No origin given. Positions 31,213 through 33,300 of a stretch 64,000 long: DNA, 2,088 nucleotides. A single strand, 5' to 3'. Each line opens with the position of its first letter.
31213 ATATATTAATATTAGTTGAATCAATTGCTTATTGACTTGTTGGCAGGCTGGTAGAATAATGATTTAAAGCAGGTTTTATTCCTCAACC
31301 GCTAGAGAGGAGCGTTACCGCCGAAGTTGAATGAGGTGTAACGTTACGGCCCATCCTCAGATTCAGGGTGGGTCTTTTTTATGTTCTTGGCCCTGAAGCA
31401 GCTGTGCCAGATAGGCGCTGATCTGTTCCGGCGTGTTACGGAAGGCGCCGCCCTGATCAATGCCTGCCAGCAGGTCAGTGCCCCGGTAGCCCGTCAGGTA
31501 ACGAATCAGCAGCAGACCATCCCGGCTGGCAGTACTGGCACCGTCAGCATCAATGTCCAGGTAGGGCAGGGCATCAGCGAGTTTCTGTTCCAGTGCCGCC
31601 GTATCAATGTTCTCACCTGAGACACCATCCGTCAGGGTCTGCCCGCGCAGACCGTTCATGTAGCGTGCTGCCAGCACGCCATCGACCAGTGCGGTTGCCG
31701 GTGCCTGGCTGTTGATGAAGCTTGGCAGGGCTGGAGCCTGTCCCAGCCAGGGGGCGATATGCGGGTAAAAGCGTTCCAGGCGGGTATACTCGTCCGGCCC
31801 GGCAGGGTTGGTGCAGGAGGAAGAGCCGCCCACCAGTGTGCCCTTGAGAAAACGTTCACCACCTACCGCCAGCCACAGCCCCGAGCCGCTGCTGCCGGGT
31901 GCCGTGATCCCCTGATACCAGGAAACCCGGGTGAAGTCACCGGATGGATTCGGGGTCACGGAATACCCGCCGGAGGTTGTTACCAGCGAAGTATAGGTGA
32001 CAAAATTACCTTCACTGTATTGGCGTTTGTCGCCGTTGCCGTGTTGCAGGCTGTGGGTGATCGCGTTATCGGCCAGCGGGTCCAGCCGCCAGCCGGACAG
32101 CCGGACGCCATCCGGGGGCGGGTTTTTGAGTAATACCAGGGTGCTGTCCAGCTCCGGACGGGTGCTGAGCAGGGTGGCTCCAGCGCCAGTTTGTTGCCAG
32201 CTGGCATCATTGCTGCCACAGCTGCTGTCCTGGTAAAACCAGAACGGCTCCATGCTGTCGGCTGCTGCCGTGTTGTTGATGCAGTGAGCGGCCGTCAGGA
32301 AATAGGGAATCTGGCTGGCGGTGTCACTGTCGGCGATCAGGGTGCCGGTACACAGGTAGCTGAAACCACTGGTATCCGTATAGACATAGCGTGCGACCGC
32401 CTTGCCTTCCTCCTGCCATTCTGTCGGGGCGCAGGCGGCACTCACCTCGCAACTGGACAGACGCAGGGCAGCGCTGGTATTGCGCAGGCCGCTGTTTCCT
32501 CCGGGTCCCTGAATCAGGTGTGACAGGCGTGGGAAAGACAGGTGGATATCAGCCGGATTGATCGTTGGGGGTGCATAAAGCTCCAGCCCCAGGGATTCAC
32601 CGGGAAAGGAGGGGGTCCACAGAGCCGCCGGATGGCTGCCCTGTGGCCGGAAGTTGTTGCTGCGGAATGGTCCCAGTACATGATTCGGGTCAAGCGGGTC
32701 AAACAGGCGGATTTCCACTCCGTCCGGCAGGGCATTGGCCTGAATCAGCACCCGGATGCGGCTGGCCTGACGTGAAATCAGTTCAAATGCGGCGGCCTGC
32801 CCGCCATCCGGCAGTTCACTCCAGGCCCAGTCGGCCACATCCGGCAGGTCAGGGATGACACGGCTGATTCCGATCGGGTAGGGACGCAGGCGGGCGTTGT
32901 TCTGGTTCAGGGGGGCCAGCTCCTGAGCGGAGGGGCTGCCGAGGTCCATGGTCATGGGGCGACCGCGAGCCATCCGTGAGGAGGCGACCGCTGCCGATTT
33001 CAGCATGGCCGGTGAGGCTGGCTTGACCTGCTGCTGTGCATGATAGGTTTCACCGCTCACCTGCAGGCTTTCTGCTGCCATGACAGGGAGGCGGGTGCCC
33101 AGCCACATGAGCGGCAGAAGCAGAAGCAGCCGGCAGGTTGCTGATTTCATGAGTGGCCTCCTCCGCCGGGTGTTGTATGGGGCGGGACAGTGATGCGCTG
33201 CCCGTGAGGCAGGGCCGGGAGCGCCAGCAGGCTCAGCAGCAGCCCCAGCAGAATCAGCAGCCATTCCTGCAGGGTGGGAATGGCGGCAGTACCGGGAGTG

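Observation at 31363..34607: Coupled gene pair: anchored scaffold (cohesin-like N-domain, two Calx-beta, IPTL-CTERM) and an S1 protease with a dockerin-like tail, a possible protease-display system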

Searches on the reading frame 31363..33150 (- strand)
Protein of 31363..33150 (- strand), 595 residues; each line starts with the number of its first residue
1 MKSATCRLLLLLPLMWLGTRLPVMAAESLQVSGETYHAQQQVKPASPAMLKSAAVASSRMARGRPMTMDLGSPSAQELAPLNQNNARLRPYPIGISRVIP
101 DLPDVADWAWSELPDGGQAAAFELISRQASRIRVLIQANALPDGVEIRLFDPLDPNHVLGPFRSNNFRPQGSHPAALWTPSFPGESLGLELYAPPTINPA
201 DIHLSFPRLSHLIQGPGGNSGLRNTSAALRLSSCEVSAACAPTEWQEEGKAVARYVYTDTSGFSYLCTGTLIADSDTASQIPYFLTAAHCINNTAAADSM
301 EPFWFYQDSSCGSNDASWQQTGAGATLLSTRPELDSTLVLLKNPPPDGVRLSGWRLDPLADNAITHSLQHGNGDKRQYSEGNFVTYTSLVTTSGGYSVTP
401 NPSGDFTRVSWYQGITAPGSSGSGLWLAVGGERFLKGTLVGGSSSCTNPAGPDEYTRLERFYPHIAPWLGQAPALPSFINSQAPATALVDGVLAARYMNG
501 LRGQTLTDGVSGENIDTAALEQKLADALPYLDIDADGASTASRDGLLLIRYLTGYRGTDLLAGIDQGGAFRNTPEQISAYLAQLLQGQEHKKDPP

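Call 5: search_protein_families(library=pfam, proteins=[window:31363-33150:-], max_evalue=1)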
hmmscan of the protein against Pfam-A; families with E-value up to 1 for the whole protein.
window:31363-33150:- (595 aa): 2 families
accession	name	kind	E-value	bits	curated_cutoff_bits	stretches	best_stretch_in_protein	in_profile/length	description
PF13365.12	Trypsin_2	-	6.1e-05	24.2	27.6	1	267-427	1-136/144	Trypsin-like peptidase domain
PF00089.32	Trypsin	-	7.3e-05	23.1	20.6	1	261-463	22-218/220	Trypsin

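Call 6: search_protein_families(library=ncbifam, proteins=[window:31363-33150:-], max_evalue=1)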
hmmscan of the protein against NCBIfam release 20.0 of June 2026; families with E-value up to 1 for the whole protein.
window:31363-33150:- (595 aa): 0 families

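Call 10: find_homologous_proteins(query=window:31363-33150:-)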
Query window:31363-33150:- (595 aa): 215 proteins with E <= 0.001 among 8000 candidates; the best 120 are listed.
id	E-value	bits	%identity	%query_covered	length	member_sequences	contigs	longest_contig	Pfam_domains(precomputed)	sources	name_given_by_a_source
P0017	0.0e+0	1358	100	100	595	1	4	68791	PF27052.1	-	-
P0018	0.0e+0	1057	80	99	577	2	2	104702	PF27052.1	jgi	-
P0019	1.5e-169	584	49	95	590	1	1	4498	PF27052.1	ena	-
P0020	1.3e-166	574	48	98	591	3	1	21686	PF13365.13,PF27052.1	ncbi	ncbi:MAG: trypsin-like serine peptidase [Thiolinea sp.]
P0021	3.8e-165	569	47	93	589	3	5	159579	PF27052.1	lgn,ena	-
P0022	2.9e-163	563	47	97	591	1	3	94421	PF13365.13,PF27052.1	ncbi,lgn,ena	-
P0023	1.3e-157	544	45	97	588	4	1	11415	PF13365.13,PF27052.1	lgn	-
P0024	3.8e-157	543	46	97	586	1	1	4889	PF13365.13,PF27052.1,PF00089.33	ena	-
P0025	6.9e-157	542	49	87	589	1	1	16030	PF13365.13,PF27052.1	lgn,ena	-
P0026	3.6e-156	539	49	87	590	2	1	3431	PF27052.1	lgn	-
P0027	7.9e-156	538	48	87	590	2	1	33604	PF13365.13,PF27052.1,PF00089.33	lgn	-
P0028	1.4e-155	537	48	88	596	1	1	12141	PF27052.1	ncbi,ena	-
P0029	3.4e-155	536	48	87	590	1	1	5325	PF13365.13,PF27052.1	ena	-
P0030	7.9e-155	535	45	95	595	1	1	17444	PF27052.1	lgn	-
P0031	1.3e-154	534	48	87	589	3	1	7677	PF13365.13,PF27052.1,PF00089.33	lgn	-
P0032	3.0e-154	533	45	97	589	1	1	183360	PF27052.1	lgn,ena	-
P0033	2.6e-153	530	47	87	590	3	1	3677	PF13365.13,PF27052.1,PF00089.33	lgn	-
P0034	2.8e-153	530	48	87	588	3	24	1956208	PF27052.1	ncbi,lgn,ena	ncbi:MAG: trypsin-like peptidase domain-containing protein [Thiolinea sp.]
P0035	3.1e-153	530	49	87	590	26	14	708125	PF27052.1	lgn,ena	-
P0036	3.8e-153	529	47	88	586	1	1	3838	PF13365.13,PF27052.1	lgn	-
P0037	7.5e-153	528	47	87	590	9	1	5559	PF13365.13,PF27052.1,PF00089.33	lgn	-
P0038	1.5e-152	527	46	95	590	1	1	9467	PF13365.13,PF27052.1,PF00089.33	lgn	-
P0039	1.6e-152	527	45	95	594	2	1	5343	PF27052.1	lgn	-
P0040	1.9e-152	527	44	98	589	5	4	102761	PF13365.13,PF27052.1,PF00089.33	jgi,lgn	jgi:hypothetical protein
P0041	4.4e-152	526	47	87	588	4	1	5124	PF27052.1,PF00089.33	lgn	-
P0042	2.7e-151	523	48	87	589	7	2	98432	PF27052.1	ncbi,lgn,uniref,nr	ncbi:hypothetical protein SAMN02745130_02966 [Thiothrix eikelboomii]|uniref:Trypsin-like peptidase d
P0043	8.9e-151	522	47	87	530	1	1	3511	PF27052.1,PF00089.33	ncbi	-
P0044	3.1e-150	520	44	98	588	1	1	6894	PF13365.13,PF27052.1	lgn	-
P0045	8.1e-150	518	45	98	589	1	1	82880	PF27052.1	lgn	-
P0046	1.9e-148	514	47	87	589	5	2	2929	PF27052.1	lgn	-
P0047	4.5e-148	513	44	99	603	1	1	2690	PF13365.13,PF27052.1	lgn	-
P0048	1.1e-146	508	46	87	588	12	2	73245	PF13365.13,PF27052.1,PF00089.33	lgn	-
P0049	4.1e-144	500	45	98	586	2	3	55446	PF13365.13,PF27052.1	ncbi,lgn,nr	ncbi:MAG: hypothetical protein KJ914_12615 [Gammaproteobacteria bacterium]|nr:hypothetical protein [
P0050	1.2e-143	498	44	93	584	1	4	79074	PF13365.13,PF27052.1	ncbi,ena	-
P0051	1.2e-143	498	42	98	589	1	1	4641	PF27052.1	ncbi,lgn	-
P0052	2.2e-143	497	46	85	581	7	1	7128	PF13365.13,PF27052.1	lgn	-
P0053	3.6e-143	496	46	86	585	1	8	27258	PF13365.13,PF27052.1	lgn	-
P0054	4.2e-143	496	44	95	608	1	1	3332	PF27052.1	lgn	-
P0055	6.2e-141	489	44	93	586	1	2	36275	PF13365.13,PF27052.1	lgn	-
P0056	3.7e-139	483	44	85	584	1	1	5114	PF13365.13,PF27052.1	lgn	-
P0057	1.6e-138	481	43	93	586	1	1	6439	PF13365.13,PF27052.1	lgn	-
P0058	5.1e-138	479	44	85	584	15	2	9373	PF13365.13,PF27052.1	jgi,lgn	jgi:hypothetical protein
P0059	6.8e-138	479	44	85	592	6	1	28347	PF13365.13,PF27052.1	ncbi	ncbi:MAG: trypsin-like peptidase domain-containing protein [Thiothrix sp.]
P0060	9.5e-138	479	42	94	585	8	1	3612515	PF13365.13,PF27052.1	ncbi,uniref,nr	ncbi:trypsin-like peptidase domain-containing protein [Thiothrix lacustris]|uniref:Trypsin-like pept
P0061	1.5e-137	478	45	86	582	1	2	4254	PF13365.13,PF27052.1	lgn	-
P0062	3.5e-137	477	43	97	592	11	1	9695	PF13365.13,PF27052.1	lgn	-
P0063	6.9e-136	472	44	85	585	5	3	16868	PF13365.13,PF27052.1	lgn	-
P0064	3.0e-134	467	49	74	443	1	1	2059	PF13365.13,PF27052.1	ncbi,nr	ncbi:MAG TPA: hypothetical protein PLM98_12740, partial [Thiolinea sp.]|nr:hypothetical protein [Thi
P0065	2.9e-133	464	42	98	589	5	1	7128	PF13365.13,PF27052.1,PF00089.33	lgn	-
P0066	3.4e-133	464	42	89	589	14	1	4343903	PF13365.13,PF27052.1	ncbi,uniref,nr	ncbi:trypsin-like serine peptidase [Thiothrix winogradskyi]|uniref:Lysyl endopeptidase n=1 Tax=Thiot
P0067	1.4e-132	461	43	93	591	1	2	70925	PF13365.13,PF27052.1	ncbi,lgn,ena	-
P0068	2.2e-131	458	43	85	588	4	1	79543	PF27052.1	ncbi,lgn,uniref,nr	ncbi:hypothetical protein SAMN05660964_02796 [Thiothrix caldifontis]|uniref:Trypsin-like peptidase d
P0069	7.7e-131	456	42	93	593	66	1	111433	PF13365.13,PF27052.1,PF00089.33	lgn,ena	-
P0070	1.8e-130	454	43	89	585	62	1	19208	PF13365.13,PF27052.1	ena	-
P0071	1.0e-129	452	44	91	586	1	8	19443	PF13365.13,PF27052.1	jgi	jgi:hypothetical protein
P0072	4.9e-129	450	43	91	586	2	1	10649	PF13365.13,PF27052.1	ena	-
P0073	4.5e-125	437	42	91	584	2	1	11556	PF13365.13,PF27052.1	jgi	jgi:hypothetical protein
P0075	5.0e-114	400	48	63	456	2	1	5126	PF13365.13,PF27052.1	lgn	-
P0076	6.3e-80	288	38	75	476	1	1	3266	PF13365.13,PF27052.1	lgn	-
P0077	9.5e-77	277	38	75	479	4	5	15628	PF13365.13,PF27052.1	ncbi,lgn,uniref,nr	ncbi:trypsin-like peptidase domain-containing protein [Candidatus Thiothrix sp. Deng01]|uniref:Tryps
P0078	4.7e-76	275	39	64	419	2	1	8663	PF27052.1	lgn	-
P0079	6.0e-72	261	36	77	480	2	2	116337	PF27052.1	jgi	jgi:hypothetical protein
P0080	1.6e-69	253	35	77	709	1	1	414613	PF13365.13,PF27052.1,PF00089.33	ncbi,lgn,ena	-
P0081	1.1e-67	247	36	73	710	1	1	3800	PF13365.13,PF27052.1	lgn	-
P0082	5.1e-66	242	35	77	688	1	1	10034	PF13365.13,PF27052.1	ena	-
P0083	5.6e-64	235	33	73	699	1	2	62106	PF27052.1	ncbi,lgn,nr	ncbi:MAG: hypothetical protein HYS18_04590 [Burkholderiales bacterium]|nr:hypothetical protein [Burk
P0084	2.1e-63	233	34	75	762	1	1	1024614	PF13365.13,PF27052.1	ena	-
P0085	7.6e-57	211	35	66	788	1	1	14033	PF13365.13,PF18885.7,PF18998.7,PF27052.1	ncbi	-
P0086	1.6e-56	210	33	74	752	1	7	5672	PF27052.1,PF05345.19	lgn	-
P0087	3.8e-56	209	32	76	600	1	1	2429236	PF18885.7,PF27052.1,PF00089.33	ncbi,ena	-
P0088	1.7e-55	207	33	77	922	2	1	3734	PF13365.13,PF27052.1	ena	-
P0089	1.9e-55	207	36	61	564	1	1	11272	PF13365.13,PF27052.1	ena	-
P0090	2.8e-55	206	35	66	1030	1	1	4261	PF27052.1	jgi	jgi:hypothetical protein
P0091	4.4e-55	206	35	64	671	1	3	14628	PF20773.6,PF27052.1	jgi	jgi:hypothetical protein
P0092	2.1e-54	203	34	66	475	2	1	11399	PF13365.13,PF27052.1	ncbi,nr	ncbi:MAG: trypsin-like peptidase domain-containing protein [Gammaproteobacteria bacterium]|nr:trypsi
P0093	4.1e-54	202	31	77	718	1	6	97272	PF13365.13,PF27052.1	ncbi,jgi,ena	-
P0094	1.0e-53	201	36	61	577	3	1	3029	PF13365.13,PF27052.1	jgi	jgi:hypothetical protein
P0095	1.5e-53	201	32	71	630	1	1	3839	PF13365.13,PF18885.7,PF27052.1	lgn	-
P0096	1.7e-53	200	32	77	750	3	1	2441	PF27052.1,PF05345.19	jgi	jgi:uncharacterized protein YwbE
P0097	2.0e-53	200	35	64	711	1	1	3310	PF13365.13,PF18998.7,PF27052.1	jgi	jgi:hypothetical protein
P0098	3.7e-53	199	35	64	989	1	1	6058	PF01839.30,PF13365.13,PF15780.12,PF07610.18,PF13517.13,PF27052.1,PF22544.3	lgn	-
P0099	1.5e-52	197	33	64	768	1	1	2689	PF27052.1,PF00041.28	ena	-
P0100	6.1e-52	195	31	77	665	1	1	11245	PF27052.1,PF05345.19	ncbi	-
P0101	1.1e-51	194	33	66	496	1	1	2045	PF27052.1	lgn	-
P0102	1.9e-51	194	33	76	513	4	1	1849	PF13365.13,PF27052.1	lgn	-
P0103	1.9e-50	190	34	68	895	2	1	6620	PF13365.13,PF18998.7,PF27052.1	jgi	-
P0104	3.9e-50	189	34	66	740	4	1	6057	PF13365.13,PF27052.1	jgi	-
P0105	8.3e-50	188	33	64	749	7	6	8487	PF19190.7,PF13004.14,PF27052.1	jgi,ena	jgi:hypothetical protein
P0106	1.1e-49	188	33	72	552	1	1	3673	PF13365.13,PF27052.1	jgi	jgi:hypothetical protein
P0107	2.9e-49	186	30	76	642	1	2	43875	PF13365.13,PF27052.1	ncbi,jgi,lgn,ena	jgi:Secreted trypsin-like serine protease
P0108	1.5e-48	184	35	65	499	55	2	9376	PF13365.13,PF27052.1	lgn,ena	-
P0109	1.9e-48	184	31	70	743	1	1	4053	PF13365.13,PF27052.1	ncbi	-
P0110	2.0e-48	184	31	68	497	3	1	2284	PF27052.1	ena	-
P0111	6.0e-48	182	30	79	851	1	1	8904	PF13365.13,PF18998.7,PF27052.1,PF00041.28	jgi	-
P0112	2.5e-47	180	34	63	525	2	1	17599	PF13365.13,PF27052.1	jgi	jgi:lysyl endopeptidase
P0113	5.4e-47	179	31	76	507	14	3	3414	PF13365.13,PF27052.1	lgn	-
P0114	8.2e-47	178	33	68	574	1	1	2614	PF13365.13,PF27052.1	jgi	jgi:hypothetical protein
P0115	1.5e-46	177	32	68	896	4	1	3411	PF13365.13,PF18998.7,PF27052.1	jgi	-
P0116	1.6e-46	177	31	75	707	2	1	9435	PF13365.13,PF27052.1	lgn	-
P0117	2.0e-46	177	35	67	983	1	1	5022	PF13365.13,PF18998.7,PF27052.1,PF13946.12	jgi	jgi:lysyl endopeptidase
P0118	4.0e-46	176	33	72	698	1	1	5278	PF13365.13,PF27052.1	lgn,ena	-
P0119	4.9e-46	176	32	64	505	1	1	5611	PF27052.1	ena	-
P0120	8.5e-46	175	30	79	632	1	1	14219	PF13365.13,PF18885.7,PF27052.1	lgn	-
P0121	1.6e-45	174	31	67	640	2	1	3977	PF13365.13,PF18885.7,PF27052.1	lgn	-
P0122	1.7e-45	174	30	72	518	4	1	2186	PF13365.13,PF27052.1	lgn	-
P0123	2.2e-45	174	32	70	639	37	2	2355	PF13365.13,PF18885.7,PF27052.1,PF00089.33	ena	-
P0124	2.4e-45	173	32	68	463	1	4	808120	PF27052.1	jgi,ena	-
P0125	3.8e-45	173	35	61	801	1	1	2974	PF27052.1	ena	-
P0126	5.0e-45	172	32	71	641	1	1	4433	PF18885.7,PF27052.1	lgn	-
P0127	7.7e-45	172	31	65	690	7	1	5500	PF13365.13,PF18998.7,PF27052.1,PF00089.33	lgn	-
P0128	2.0e-44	170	32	71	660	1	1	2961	PF13365.13,PF27052.1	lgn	-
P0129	5.9e-44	169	31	67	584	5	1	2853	PF13365.13,PF27052.1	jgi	jgi:lysyl endopeptidase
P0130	5.3e-42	162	29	76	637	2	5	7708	PF13365.13,PF18885.7,PF27052.1,PF00089.33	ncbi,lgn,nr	ncbi:MAG: trypsin-like peptidase domain-containing protein [Acidovorax sp.]|nr:trypsin-like peptidas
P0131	5.4e-42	162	31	71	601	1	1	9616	PF13365.13,PF27052.1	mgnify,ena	mgnify:CR=1 FL=1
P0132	8.6e-42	162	29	72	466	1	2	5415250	PF13365.13,PF27052.1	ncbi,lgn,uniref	ncbi:trypsin-like serine peptidase [Xanthomonas medicagonis]|uniref:trypsin-like serine peptidase n=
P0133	1.3e-41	161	32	61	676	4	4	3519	PF13365.13,PF18885.7,PF27052.1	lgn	-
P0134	1.4e-41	161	31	73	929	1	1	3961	PF13365.13,PF18885.7,PF27052.1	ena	-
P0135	2.5e-41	160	28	85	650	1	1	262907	PF13365.13,PF18885.7,PF27052.1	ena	-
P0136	3.7e-41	160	29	71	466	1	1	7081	PF27052.1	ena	-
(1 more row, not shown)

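Call 14: find_encoding_contigs(protein=P0060, flank=6000, max_places=1)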
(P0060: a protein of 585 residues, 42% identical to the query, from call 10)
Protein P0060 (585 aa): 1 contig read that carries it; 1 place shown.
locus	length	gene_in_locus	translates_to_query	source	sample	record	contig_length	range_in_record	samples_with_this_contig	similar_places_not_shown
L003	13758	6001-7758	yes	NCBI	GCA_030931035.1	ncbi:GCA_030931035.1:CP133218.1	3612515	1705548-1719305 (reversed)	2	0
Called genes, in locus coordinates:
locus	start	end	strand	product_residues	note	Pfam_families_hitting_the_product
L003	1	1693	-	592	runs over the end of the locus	PF13191:AAA_16, PF05729:NACHT (weak)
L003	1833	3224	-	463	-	-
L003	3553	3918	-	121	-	-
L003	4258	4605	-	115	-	PF04930:FUN14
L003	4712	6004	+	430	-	-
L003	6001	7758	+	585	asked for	PF27052:Lysyl_endopep_N, PF13365:Trypsin_2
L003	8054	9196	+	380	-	PF01612:DNA_pol_A_exo1, PF00570:HRDC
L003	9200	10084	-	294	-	PF01557:FAA_hydrolase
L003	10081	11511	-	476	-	PF00753:Lactamase_B, PF12706:Lactamase_B_2, PF16661:Lactamase_B_6, PF10996:Beta-Casp, PF07521:RMMBL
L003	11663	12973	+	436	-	PF01595:CNNM, PF00571:CBS (weak), PF03471:CorC_HlyC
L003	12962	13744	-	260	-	PF01925:TauE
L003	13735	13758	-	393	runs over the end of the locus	-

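Call 15: find_encoding_contigs(protein=P0034, flank=6000, max_places=1)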
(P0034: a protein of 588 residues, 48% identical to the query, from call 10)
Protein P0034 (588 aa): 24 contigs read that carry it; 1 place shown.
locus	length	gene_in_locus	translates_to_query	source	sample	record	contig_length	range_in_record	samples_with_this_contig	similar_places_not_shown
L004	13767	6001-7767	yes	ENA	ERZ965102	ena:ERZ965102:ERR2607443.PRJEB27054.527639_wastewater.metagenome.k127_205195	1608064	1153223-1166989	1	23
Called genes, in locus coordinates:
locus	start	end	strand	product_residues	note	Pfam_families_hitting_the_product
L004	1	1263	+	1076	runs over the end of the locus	PF10070:DabA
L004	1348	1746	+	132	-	-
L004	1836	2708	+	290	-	-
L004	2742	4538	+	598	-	PF00005:ABC_tran, PF00006:ATP-synt_ab (faint), PF02367:TsaE (faint), PF02463:SMC_N (faint), PF03193:RsgA_GTPase (faint), PF12848:ABC_tran_Xtn, PF00005:ABC_tran, PF16326:ABC_tran_CTD, +11 more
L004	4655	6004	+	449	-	PF03160:Calx-beta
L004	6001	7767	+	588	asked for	PF27052:Lysyl_endopep_N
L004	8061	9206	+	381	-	PF01612:DNA_pol_A_exo1, PF00570:HRDC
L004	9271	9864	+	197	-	PF00475:IGPD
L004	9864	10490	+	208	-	PF00117:GATase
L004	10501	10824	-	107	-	PF08895:DUF1840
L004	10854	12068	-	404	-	PF17785:PUA_3, PF10672:Methyltrans_SAM, PF03602:Cons_hypoth95, PF13847:Methyltransf_31 (weak)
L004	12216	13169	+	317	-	PF03547:Mem_trans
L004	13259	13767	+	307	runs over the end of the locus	PF01218:Coprogen_oxidas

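Call 16: find_encoding_contigs(protein=P0020, flank=6000, max_places=1)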
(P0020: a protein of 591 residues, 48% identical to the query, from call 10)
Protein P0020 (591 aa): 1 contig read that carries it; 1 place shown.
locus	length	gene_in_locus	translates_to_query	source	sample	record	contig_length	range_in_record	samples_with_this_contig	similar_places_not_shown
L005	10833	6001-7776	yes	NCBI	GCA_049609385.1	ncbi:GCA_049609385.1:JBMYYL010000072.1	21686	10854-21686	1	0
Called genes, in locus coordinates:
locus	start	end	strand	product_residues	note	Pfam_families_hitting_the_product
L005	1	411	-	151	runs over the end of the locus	PF13778:DUF4174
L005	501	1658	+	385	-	PF02746:MR_MLE_N, PF13378:MR_MLE_C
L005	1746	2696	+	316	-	-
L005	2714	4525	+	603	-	PF00005:ABC_tran, PF02367:TsaE (faint), PF02463:SMC_N (faint), PF03193:RsgA_GTPase (faint), PF12848:ABC_tran_Xtn, PF00005:ABC_tran, PF13191:AAA_16 (weak), PF16326:ABC_tran_CTD, +16 more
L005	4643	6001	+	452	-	PF03160:Calx-beta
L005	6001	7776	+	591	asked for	PF27052:Lysyl_endopep_N, PF13365:Trypsin_2 (weak)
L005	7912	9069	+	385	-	PF01612:DNA_pol_A_exo1, PF00570:HRDC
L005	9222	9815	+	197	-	PF00475:IGPD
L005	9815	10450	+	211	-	PF00117:GATase, PF07685:GATase_3 (weak)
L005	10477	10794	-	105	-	PF08895:DUF1840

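Call 43: find_encoding_contigs(protein=P0077, flank=5000, max_places=1)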
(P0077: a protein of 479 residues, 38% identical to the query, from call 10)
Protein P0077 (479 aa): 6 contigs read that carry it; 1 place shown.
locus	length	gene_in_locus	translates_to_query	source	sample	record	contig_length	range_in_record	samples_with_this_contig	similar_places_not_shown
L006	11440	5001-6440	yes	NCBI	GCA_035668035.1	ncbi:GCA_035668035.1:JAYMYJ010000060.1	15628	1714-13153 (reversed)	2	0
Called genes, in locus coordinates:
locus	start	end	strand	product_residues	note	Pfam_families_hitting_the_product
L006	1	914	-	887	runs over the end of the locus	PF03710:GlnE, PF08335:GlnD_UR_UTase, PF03710:GlnE, PF08335:GlnD_UR_UTase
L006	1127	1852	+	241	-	-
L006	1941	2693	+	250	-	-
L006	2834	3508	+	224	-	-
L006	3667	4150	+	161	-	-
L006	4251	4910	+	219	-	-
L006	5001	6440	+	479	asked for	PF27052:Lysyl_endopep_N, PF13365:Trypsin_2 (weak)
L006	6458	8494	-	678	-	PF07715:Plug, PF00593:TonB_dep_Rec_b-barrel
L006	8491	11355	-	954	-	PF13424:TPR_12, PF13432:TPR_16 (weak), PF24885:TPR_NPHP3 (weak), PF00515:TPR_1, PF07719:TPR_2 (weak), PF13424:TPR_12 (weak), PF14559:TPR_19 (weak), PF12770:CHAT, +4 more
